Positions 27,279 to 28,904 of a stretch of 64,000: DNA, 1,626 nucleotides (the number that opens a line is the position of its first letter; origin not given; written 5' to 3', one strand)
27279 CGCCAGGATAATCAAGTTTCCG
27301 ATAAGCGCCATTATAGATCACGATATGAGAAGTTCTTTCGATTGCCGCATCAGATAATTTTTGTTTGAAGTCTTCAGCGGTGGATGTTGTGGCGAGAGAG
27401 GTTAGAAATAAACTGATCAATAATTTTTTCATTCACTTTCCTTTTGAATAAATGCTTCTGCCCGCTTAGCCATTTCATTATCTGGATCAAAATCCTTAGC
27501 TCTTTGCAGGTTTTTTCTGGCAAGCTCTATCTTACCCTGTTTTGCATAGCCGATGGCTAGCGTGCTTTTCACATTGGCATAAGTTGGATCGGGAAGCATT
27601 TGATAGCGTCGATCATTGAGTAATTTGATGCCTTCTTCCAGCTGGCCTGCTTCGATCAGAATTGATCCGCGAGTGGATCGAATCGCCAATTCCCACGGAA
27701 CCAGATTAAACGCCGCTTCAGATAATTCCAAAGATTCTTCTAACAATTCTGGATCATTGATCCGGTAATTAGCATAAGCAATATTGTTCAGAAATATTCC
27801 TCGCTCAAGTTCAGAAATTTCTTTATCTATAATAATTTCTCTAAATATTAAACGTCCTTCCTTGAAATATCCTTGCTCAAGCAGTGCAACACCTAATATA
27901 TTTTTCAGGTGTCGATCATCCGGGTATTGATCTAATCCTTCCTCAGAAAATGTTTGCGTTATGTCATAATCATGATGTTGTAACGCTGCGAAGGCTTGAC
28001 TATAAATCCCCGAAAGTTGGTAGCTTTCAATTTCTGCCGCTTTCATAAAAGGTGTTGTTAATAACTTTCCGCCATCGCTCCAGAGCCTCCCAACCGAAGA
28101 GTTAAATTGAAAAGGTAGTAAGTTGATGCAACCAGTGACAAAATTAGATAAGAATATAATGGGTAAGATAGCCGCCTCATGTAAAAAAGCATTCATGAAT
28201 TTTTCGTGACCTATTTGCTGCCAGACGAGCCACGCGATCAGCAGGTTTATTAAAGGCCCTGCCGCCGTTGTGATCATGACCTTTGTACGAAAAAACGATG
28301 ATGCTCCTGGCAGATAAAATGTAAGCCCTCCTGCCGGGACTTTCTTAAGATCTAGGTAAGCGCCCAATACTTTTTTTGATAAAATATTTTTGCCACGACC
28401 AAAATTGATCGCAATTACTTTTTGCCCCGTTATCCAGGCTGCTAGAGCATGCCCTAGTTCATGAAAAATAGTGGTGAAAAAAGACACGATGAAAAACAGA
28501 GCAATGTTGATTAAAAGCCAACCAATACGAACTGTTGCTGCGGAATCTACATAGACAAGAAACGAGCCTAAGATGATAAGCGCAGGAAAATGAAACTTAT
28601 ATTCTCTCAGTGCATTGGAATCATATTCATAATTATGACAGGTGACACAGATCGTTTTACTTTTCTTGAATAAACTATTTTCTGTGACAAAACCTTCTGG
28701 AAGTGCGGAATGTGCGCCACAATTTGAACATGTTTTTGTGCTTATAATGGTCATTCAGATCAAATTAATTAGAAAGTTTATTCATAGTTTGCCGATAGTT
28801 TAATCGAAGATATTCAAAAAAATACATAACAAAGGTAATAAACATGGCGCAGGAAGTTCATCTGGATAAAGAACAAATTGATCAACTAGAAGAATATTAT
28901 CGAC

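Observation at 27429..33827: Divergent pair of TPR-decorated proteases (M50-like zinc-ribbon metalloprotease and C39-type papain-like peptidase) plus a giant TPR protein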

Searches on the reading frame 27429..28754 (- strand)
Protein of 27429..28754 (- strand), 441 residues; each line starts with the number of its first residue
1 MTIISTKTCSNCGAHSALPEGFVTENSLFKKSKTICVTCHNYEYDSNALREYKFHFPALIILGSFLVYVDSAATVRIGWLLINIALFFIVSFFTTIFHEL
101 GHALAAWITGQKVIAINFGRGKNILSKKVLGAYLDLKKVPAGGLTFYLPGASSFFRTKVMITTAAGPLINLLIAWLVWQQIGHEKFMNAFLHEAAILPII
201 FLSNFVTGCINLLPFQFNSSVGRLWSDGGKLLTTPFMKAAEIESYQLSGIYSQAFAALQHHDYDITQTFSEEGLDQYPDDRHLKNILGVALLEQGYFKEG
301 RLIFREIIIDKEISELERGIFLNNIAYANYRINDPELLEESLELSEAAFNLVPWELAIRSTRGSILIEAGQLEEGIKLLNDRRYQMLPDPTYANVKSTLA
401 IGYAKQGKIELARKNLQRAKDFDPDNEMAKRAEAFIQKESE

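Call 3: search_protein_families(library=pfam, proteins=[window:27429-28754:-], max_evalue=0.01)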
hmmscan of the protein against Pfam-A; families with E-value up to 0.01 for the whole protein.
window:27429-28754:- (441 aa): 8 families
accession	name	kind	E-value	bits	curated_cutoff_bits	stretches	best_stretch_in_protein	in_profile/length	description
PF13398.12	Peptidase_M50B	-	1.6e-07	31.7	26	1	84-191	14-98/201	Peptidase M50B-like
PF02163.28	Peptidase_M50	-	1.6e-07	31.4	27.2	1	88-178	3-97/221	Peptidase family M50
PF14559.12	TPR_19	-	3e-07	31.1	25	0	340-397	9-66/68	Tetratricopeptide repeat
PF07719.23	TPR_2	-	2.3e-05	24.6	27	0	397-426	5-34/34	Tetratricopeptide repeat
PF13428.12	TPR_14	-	0.00059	20.7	23.5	0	398-430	6-38/44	Tetratricopeptide repeat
PF13424.12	TPR_12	-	0.0013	19.4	30.1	0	357-421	4-73/77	Tetratricopeptide repeat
PF13432.12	TPR_16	-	0.0036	18.2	32.7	0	258-308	8-58/65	Tetratricopeptide repeat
PF00515.34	TPR_1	-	0.008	16.4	27.8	0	399-426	7-34/34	Tetratricopeptide repeat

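Call 4: search_protein_families(library=ncbifam, proteins=[window:27429-28754:-], max_evalue=0.01)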
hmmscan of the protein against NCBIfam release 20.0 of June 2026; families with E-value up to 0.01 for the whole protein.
window:27429-28754:- (441 aa): 8 families
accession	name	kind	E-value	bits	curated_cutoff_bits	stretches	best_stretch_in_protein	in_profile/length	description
TIGR02917.1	PEP_TPR_lipo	equivalog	6.8e-11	40.8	312.2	2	319-420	804-898/899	XrtA/PEP-CTERM system TPR-repeat protein PrsT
TIGR02521.1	type_IV_pilW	equivalog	3e-05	23.7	154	1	392-436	30-74/234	type IV pilus biogenesis/stability protein PilW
NF040959.1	MamA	equivalog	0.00024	20.6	200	0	359-433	40-111/204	magnetosome protein MamA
TIGR00054.1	TIGR00054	equivalog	0.00028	19.9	147.55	1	89-143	12-65/421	RIP metalloprotease RseP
NF047558.1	TPR_END_plus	domain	0.00097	19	32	1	399-435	5-42/56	TPR end-of-group domain-containing protein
NF052312.1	T9SS_PorW_SprE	equivalog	0.0017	17.1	250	0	365-432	150-218/716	type IX secretion system periplasmic lipoprotein PorW/SprE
NF052415.1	T3SS_chap_SctY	equivalog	0.0056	17.2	70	0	253-300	12-59/106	type III secretion apparatus assembly chaperone SctY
TIGR04104.1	cxxc_20_cxxc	subfamily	0.0091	16.3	45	1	8-100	2-90/93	TIGR04104 family putative zinc finger protein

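Call 14: find_homologous_proteins(query=window:27429-28754:-)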
Query window:27429-28754:- (441 aa): 12 proteins with E <= 0.001 among 8000 candidates.
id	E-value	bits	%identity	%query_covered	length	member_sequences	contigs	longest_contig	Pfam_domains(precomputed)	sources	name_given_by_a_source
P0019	7.4e-295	995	100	100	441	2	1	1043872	PF14559.13,PF13398.13,PF02163.29,PF07719.24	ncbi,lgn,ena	-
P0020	4.2e-258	874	87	99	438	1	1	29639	PF14559.13,PF13398.13,PF13424.13,PF02163.29,PF07719.24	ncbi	-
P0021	2.0e-240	816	82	100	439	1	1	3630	PF14559.13,PF13398.13,PF02163.29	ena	-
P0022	1.0e-211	721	72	100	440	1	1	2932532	PF14559.13,PF13398.13,PF02163.29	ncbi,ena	-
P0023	3.2e-203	694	71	100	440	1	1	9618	PF14559.13,PF13398.13,PF13432.13,PF02163.29,PF13428.13,PF07719.24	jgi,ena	-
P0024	6.2e-124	432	43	99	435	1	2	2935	PF14559.13,PF13424.13,PF02163.29,PF13428.13,PF07719.24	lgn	-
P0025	8.0e-45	172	30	96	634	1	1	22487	PF14559.13,PF13398.13,PF13432.13,PF02163.29,PF07719.24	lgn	-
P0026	4.4e-22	97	29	80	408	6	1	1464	PF14559.13,PF13398.13,PF02163.29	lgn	-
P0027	4.6e-18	84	24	94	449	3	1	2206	PF07219.20,PF02163.29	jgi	jgi:hypothetical protein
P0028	1.7e-10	59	25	79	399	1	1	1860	PF02163.29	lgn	-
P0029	4.8e-8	50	25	79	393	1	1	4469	PF13398.13,PF02163.29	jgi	jgi:hypothetical protein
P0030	1.1e-7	49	28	47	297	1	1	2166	PF02163.29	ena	-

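Call 15: find_encoding_contigs(protein=P0022, flank=10000, max_places=2)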
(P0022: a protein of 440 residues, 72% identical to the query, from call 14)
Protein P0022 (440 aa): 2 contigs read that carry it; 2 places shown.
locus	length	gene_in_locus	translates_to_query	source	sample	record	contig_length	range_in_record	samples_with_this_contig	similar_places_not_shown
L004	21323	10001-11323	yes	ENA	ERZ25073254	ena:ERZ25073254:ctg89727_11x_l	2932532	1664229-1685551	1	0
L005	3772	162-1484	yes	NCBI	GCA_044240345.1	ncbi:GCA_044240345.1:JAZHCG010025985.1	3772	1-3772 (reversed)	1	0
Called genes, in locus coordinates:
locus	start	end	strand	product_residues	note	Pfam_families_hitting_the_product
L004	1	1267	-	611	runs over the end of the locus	PF00270:DEAD, PF04851:ResIII (weak), PF00271:Helicase_C, PF25399:DeaD_dimer, PF03880:DbpA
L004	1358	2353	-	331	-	PF02492:cobW (faint), PF03193:RsgA_GTPase, PF00009:GTP_EFTU (faint), PF01926:MMR_HSR1 (faint)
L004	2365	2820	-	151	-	PF04191:PEMT, PF04140:ICMT (weak)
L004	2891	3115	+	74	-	PF04102:SlyX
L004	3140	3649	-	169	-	PF04982:TM_HPP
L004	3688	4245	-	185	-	PF00440:TetR_N, PF16925:TetR_C_13 (weak), PF21993:TetR_C_13_2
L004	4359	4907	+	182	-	PF01947:Rv2949c-like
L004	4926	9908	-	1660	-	PF00515:TPR_1 (faint), PF07719:TPR_2 (faint), PF12895:ANAPC3 (faint), PF13181:TPR_8 (faint), PF13428:TPR_14 (faint), PF23914:TPR_CcmH_CycH (faint), PF13424:TPR_12 (faint), PF13529:Peptidase_C39_2, +8 more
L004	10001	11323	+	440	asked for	PF13398:Peptidase_M50B (weak), PF02163:Peptidase_M50, PF14559:TPR_19 (faint)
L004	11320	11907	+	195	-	PF06940:DUF1287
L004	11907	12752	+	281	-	PF04403:PqiA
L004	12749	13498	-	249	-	PF06764:DUF1223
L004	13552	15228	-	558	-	PF01019:G_glu_transpept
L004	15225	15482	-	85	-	PF00037:Fer4 (weak), PF12838:Fer4_7 (weak)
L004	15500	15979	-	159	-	PF01467:CTP_transf_like, PF08218:Citrate_ly_lig (weak)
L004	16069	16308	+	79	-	PF03693:ParD_antitoxin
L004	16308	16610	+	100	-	PF05016:ParE_toxin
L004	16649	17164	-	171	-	PF13181:TPR_8 (faint)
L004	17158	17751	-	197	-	PF03602:Cons_hypoth95, PF05175:MTS, PF10294:Methyltransf_16 (weak), PF13649:Methyltransf_25 (weak), PF13847:Methyltransf_31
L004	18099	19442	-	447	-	PF00675:Peptidase_M16, PF05193:Peptidase_M16_C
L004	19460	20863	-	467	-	PF00675:Peptidase_M16, PF05193:Peptidase_M16_C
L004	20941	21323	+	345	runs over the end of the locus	PF02881:SRP54_N, PF00448:SRP54, PF13604:AAA_30 (faint)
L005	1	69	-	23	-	?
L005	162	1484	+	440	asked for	PF13398:Peptidase_M50B (weak), PF02163:Peptidase_M50, PF14559:TPR_19 (faint)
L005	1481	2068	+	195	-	PF06940:DUF1287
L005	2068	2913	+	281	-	PF04403:PqiA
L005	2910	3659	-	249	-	PF06764:DUF1223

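Call 16: find_encoding_contigs(protein=P0020, flank=10000, max_places=2)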
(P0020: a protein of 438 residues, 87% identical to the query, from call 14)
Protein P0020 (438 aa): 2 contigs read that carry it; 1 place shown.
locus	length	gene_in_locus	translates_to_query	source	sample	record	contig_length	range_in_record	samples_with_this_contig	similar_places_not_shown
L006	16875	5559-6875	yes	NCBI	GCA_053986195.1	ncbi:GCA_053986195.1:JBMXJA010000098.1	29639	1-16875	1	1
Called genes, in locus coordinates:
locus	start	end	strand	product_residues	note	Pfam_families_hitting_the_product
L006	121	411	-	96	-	PF03649:UPF0014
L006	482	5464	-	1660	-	PF12895:ANAPC3 (faint), PF13181:TPR_8 (faint), PF13428:TPR_14 (faint), PF23914:TPR_CcmH_CycH (faint), PF13529:Peptidase_C39_2, PF13424:TPR_12 (weak), PF13432:TPR_16 (weak), PF25060:ARM_TT21_2nd (weak), +7 more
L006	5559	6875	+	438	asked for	PF13398:Peptidase_M50B (weak), PF02163:Peptidase_M50, PF07719:TPR_2 (faint), PF13424:TPR_12 (faint), PF14559:TPR_19 (faint)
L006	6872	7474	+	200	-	PF06940:DUF1287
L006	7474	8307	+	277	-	PF04403:PqiA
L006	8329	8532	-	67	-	-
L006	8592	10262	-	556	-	PF01019:G_glu_transpept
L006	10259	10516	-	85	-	PF00037:Fer4 (weak), PF12838:Fer4_7 (weak), PF13187:Fer4_9 (faint)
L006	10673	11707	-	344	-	PF00111:Fer2, PF00970:FAD_binding_6, PF00175:NAD_binding_1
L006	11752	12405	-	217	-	PF01656:CbiA, PF02374:ArsA_ATPase (faint), PF10609:ParA (faint), PF13614:AAA_31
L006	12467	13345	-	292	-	PF00485:PRK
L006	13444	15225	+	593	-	PF00664:ABC_membrane, PF00005:ABC_tran, PF02463:SMC_N, PF13401:AAA_22 (faint)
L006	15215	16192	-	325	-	PF00027:cNMP_binding, PF00990:GGDEF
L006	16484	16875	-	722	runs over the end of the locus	PF01926:MMR_HSR1, PF02421:FeoB_N, PF07670:Gate, PF07664:FeoB_C, PF07670:Gate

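Call 17: find_encoding_contigs(protein=P0019, flank=10000, max_places=2)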
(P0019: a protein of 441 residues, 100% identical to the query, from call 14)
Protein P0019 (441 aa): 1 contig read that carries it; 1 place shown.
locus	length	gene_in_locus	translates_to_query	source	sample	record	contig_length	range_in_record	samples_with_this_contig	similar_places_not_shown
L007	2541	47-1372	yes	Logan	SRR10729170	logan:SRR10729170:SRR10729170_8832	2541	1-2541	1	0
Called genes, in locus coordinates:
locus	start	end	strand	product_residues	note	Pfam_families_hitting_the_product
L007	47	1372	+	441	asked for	PF13398:Peptidase_M50B, PF02163:Peptidase_M50, PF07719:TPR_2 (faint), PF14559:TPR_19 (faint)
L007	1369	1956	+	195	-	PF06940:DUF1287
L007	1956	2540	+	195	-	?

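Call 18: find_encoding_contigs(protein=P0025, flank=10000, max_places=2)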
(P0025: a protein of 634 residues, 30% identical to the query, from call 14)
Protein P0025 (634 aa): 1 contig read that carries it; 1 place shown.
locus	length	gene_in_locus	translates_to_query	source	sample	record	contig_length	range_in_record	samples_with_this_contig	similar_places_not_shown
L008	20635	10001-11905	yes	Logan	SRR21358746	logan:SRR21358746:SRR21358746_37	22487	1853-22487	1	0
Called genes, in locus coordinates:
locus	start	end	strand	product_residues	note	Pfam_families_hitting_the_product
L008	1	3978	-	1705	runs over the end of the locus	PF01839:FG-GAP (faint), PF12256:TcdB_toxin_midN (faint), PF13517:FG-GAP_3, PF16743:PliI (faint), PF13517:FG-GAP_3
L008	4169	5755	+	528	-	PF12779:WXXGXW (faint)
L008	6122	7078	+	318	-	-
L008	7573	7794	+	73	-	-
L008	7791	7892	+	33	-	-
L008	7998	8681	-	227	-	-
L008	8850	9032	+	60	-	-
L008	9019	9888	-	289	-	PF00795:CN_hydrolase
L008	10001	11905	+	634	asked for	PF07719:TPR_2 (faint), PF13398:Peptidase_M50B (weak), PF02163:Peptidase_M50, PF13432:TPR_16 (faint), PF14559:TPR_19 (faint)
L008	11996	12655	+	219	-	PF00156:Pribosyltran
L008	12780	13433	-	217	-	PF00480:ROK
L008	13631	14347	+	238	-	PF07610:DUF1573, PF22544:HYDIN_VesB_CFA65-like_Ig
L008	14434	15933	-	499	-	PF12679:ABC2_membrane_2 (weak), PF12730:ABC2_membrane_4 (faint)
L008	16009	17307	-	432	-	PF07690:MFS_1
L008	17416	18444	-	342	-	PF00291:PALP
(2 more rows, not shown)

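Call 19: find_encoding_contigs(protein=P0024, flank=10000, max_places=3)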
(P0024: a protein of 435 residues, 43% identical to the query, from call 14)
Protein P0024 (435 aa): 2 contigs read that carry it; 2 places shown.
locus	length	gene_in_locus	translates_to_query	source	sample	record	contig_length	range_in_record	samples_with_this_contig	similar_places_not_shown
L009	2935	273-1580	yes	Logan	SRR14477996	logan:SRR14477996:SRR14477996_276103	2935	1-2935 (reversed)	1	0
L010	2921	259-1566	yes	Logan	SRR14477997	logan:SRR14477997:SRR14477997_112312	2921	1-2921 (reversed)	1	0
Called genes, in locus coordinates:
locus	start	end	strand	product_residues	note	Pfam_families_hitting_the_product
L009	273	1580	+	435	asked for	PF02163:Peptidase_M50 (weak), PF13428:TPR_14 (faint), PF14559:TPR_19 (faint), PF13424:TPR_12 (faint), PF07719:TPR_2 (faint)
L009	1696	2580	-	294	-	-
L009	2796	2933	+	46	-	?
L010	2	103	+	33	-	?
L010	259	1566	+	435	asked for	PF02163:Peptidase_M50 (weak), PF13428:TPR_14 (faint), PF14559:TPR_19 (faint), PF13424:TPR_12 (faint), PF07719:TPR_2 (faint)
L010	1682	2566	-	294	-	-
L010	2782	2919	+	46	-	?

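Call 20: find_encoding_contigs(protein=P0023, flank=10000, max_places=2)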
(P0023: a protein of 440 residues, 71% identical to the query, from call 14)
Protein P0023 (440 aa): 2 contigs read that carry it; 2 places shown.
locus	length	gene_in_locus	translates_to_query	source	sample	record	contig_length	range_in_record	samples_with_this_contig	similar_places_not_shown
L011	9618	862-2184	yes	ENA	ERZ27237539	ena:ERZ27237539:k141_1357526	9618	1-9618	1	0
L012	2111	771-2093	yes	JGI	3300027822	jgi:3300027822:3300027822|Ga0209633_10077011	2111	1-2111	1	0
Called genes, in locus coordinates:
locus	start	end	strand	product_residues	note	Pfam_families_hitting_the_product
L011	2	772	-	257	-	?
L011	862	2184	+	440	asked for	PF13398:Peptidase_M50B (weak), PF02163:Peptidase_M50, PF07719:TPR_2 (faint), PF13428:TPR_14 (faint), PF13432:TPR_16 (faint), PF14559:TPR_19 (faint)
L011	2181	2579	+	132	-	PF06940:DUF1287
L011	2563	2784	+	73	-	PF06940:DUF1287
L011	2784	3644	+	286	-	PF04403:PqiA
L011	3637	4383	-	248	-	PF06764:DUF1223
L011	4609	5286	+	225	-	PF01865:PhoU_div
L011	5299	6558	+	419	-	PF01384:PHO4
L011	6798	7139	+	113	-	-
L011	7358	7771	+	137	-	-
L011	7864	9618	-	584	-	?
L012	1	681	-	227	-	?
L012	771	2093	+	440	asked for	PF13398:Peptidase_M50B (weak), PF02163:Peptidase_M50, PF07719:TPR_2 (faint), PF13428:TPR_14 (faint), PF13432:TPR_16 (faint), PF14559:TPR_19 (faint)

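Call 37: search_protein_families(library=padloc, proteins=[window:27429-28754:-], max_evalue=0.01)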
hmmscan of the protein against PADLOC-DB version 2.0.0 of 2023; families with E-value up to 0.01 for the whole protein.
window:27429-28754:- (441 aa): 1 family
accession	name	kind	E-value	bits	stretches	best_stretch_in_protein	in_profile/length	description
PDLC04781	PDC-M71B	-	0.0011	15.8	0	320-378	384-443/515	-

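Call 48: find_encoding_contigs(protein=P0034, flank=6000, max_places=2)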
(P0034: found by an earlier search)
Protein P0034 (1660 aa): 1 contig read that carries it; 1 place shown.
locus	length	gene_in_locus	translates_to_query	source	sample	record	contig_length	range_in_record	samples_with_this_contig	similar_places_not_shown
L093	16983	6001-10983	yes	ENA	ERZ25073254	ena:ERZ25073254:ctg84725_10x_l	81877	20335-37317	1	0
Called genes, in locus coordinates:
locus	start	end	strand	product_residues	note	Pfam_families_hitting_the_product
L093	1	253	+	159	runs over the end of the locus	PF01467:CTP_transf_like, PF08218:Citrate_ly_lig (weak)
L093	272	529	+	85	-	PF00037:Fer4 (weak), PF14697:Fer4_21 (faint), PF12838:Fer4_7 (weak)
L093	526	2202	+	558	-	PF01019:G_glu_transpept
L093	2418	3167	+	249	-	PF06764:DUF1223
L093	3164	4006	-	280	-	PF04403:PqiA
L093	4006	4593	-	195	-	PF06940:DUF1287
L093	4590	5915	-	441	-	PF13398:Peptidase_M50B, PF02163:Peptidase_M50, PF07719:TPR_2 (faint), PF14559:TPR_19 (faint)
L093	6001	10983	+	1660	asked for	PF00515:TPR_1 (faint), PF07719:TPR_2 (faint), PF12895:ANAPC3 (faint), PF13176:TPR_7 (faint), PF13181:TPR_8 (faint), PF13428:TPR_14 (faint), PF13529:Peptidase_C39_2, PF13424:TPR_12 (weak), +9 more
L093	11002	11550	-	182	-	PF01947:Rv2949c-like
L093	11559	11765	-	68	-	PF04102:SlyX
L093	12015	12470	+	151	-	PF04191:PEMT, PF04140:ICMT (weak)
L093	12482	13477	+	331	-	PF01926:MMR_HSR1 (faint), PF03193:RsgA_GTPase, PF00009:GTP_EFTU (faint)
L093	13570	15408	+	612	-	PF00270:DEAD, PF04851:ResIII (weak), PF00271:Helicase_C, PF25399:DeaD_dimer, PF03880:DbpA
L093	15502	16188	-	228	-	PF01292:Ni_hydr_CYTB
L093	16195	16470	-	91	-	-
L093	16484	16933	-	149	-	PF00581:Rhodanese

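Call 49: find_related_loci(query=A3, collection=metagenome_contigs, flank=10000)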
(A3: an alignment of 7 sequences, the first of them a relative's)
Query A3 (441 aa) in metagenome_contigs; peptide patterns used: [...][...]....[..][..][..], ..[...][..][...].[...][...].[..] (x = any residue, [..] = any of these).
248 stretches matched a pattern; 3 encode a relative of the query (tblastn E <= 1e-3); 3 distinct loci.
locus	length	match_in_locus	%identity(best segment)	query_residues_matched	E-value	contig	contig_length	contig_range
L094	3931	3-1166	84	54-441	0e+0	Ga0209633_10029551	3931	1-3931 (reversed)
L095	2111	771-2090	71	1-441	0e+0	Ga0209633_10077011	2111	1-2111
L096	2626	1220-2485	29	8-433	3e-51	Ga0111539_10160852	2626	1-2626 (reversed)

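Call 66: predict_structure(alignment_id=A3)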
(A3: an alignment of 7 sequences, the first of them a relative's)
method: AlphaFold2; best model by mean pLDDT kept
length: 441 residues; sequences in the alignment: 7
mean_pLDDT: 88.3   pTM: 0.82
mean pLDDT of the five models: 88.3, 86.4, 86.3, 80.5, 80.2
residues with pLDDT >= 90: 224; 70-90: 203; 50-70: 11; < 50: 3
segments of 3 or more residues with pLDDT < 50: 1-3
pLDDT, mean of each block of 10 residues (from residue 1): 69 88 76 86 81 80 89 88 86 89 92 89 84 87 83 88 95 93 81 86 92 78 79 89 82 88 93 90 93 94 92 90 96 91 97 93 96 96 86 94 95 96 90 90 72
secondary structure, 60 per line:
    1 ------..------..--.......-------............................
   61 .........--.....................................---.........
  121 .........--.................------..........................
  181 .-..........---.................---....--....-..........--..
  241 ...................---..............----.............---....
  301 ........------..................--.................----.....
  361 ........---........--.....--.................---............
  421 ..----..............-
elements in order: E22-25 E33-36 H37-69 H72-108 E112-129 E132-148 H155-181 H183-192 H196-212 E216-219 E222-225 H227-236 H239-259 H263-276 H281-293 H297-308 H315-332 H335-351 H356-368 H372-379 H382-386 H389-405 H409-422 H427-440
